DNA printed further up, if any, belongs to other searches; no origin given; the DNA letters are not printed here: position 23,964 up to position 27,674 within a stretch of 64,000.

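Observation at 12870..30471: Seven-gene tandem SusC/SusD operon whose only accessory genes are three fasciclin (FAS1) lipoproteins, with no enzyme and no regulator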

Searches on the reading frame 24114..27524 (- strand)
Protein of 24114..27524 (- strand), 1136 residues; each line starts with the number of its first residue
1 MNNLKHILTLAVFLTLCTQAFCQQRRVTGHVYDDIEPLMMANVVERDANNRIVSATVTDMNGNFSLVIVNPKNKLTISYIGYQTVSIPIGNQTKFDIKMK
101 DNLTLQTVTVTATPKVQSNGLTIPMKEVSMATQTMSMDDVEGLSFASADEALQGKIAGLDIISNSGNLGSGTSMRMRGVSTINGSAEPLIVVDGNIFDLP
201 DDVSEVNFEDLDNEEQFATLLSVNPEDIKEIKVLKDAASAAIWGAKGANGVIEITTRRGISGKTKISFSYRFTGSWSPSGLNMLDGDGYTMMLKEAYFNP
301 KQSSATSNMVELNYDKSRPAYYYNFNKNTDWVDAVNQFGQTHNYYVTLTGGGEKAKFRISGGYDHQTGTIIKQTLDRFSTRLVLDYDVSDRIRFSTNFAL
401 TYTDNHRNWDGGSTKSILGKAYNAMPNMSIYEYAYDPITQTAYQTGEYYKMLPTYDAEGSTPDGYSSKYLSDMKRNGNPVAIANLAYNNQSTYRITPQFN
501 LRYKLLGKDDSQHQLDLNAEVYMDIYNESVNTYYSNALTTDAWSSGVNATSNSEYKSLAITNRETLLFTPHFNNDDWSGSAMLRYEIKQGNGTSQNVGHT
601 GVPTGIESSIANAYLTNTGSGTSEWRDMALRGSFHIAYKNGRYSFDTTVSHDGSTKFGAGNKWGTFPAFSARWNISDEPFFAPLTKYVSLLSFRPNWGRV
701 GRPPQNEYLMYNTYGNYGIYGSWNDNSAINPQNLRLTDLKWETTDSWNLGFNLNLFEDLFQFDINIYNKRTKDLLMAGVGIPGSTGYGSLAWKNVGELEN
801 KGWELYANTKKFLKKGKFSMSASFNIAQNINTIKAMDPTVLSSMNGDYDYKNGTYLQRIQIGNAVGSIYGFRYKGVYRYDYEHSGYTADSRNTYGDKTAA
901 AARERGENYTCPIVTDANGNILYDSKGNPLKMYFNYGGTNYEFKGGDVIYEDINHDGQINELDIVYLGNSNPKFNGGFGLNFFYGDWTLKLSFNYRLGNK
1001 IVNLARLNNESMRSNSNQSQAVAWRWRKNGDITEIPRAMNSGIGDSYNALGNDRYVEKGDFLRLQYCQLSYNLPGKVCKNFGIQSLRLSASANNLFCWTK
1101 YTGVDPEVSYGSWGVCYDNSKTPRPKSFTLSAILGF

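Call 3: search_protein_families(library=pfam, proteins=[window:24114-27524:-], max_evalue=0.01)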
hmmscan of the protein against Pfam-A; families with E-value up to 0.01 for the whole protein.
window:24114-27524:- (1136 aa): 3 families
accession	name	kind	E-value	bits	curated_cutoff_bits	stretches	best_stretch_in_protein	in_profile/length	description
PF07715.20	Plug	-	8.1e-13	49.3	23.9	1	126-251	3-107/107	TonB-dependent Receptor Plug Domain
PF13715.12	CarbopepD_reg_2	-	7.4e-10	39.2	32.2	1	27-110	1-88/88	CarboxypepD_reg-like domain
PF13620.12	CarboxypepD_reg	-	1.2e-06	29.2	32.3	1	27-99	2-81/82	Carboxypeptidase regulatory-like domain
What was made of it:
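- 24114..27524 (-): SusC1, a 1136-aa SusC/RagA-type TonB-dependent transporter (CarboxypepD_reg-like domain, plug, barrel; no STN domain detected). Plug and CarbopepD_reg_2 (call 3).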

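Call 6: search_protein_families(library=ncbifam, proteins=[window:24114-27524:-], max_evalue=0.01)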
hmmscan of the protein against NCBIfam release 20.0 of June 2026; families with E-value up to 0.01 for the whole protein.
window:24114-27524:- (1136 aa): 3 families
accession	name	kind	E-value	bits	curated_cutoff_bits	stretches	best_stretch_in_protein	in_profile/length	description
TIGR04056.1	OMP_RagA_SusC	subfamily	5.6e-202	673.7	368.25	1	26-1134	2-979/981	SusC/RagA family TonB-linked outer membrane protein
TIGR04057.1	SusC_RagA_signa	signature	8.3e-14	51.1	46.2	1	227-257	1-31/31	SusC/RagA subfamily TonB-dependent outer membrane receptor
NF053590.1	TonB_dep_TOL0244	equivalog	0.0019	16.9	645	1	225-259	109-142/604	TOL_0244 family TonB-dependent receptor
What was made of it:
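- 24114..27524 (-): TIGR04056 E 5.6e-202 and the TIGR04057 signature (call 6).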
